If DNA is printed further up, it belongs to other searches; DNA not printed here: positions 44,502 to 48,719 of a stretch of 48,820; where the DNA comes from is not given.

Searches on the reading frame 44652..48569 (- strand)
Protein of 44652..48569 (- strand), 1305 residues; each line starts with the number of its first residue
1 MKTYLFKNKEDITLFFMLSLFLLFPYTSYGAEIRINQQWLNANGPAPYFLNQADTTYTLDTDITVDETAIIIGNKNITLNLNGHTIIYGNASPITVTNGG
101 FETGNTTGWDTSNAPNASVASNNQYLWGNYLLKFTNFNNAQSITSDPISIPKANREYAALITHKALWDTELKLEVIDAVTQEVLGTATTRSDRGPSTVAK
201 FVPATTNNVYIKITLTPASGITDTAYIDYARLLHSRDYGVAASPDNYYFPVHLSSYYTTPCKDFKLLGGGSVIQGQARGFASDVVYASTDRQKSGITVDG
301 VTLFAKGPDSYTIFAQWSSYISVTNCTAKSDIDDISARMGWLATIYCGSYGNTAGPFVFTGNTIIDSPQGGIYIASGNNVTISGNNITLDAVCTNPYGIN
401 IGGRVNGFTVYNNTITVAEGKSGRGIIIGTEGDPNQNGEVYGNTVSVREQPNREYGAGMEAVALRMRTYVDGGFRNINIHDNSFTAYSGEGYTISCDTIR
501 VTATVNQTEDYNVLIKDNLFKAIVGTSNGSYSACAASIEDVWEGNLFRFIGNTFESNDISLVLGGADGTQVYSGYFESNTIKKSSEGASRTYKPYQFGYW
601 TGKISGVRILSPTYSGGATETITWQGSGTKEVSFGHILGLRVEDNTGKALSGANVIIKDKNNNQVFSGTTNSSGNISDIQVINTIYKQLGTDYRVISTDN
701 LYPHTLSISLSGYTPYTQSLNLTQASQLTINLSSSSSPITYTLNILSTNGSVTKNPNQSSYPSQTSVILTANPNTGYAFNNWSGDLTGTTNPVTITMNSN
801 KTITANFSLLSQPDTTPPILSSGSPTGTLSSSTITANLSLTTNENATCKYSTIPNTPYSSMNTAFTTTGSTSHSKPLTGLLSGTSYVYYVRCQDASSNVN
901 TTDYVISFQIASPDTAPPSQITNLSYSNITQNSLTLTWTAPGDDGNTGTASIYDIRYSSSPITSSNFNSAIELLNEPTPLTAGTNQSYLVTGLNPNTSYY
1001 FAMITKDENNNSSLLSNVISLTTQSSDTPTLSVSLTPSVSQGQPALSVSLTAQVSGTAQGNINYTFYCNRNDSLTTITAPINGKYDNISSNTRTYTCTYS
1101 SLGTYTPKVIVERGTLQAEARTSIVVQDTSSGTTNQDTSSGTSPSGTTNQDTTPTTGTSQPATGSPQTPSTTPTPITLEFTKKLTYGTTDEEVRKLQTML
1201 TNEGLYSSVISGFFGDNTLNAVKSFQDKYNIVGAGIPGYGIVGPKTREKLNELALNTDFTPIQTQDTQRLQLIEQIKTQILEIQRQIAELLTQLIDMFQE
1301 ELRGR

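Call 18: search_protein_families(library=pfam, proteins=[window:44652-48569:-], max_evalue=0.001)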
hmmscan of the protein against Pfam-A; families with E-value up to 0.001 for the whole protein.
window:44652-48569:- (1305 aa): 4 families
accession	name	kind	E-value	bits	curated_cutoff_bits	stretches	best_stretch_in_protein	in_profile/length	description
PF18998.6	Flg_new_2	-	6e-15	55.4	23.6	1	741-808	1-70/73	Divergent InlB B-repeat domain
PF01471.23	PG_binding_1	-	1.7e-08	35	23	1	1190-1249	2-56/57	Putative peptidoglycan binding domain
PF00041.27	fn3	-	1.9e-08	34.8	25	1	919-1011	1-74/84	Fibronectin type III domain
PF16656.11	Pur_ac_phosph_N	-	1.8e-06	28.8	30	1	920-1023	3-93/93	Purple acid Phosphatase, N-terminal domain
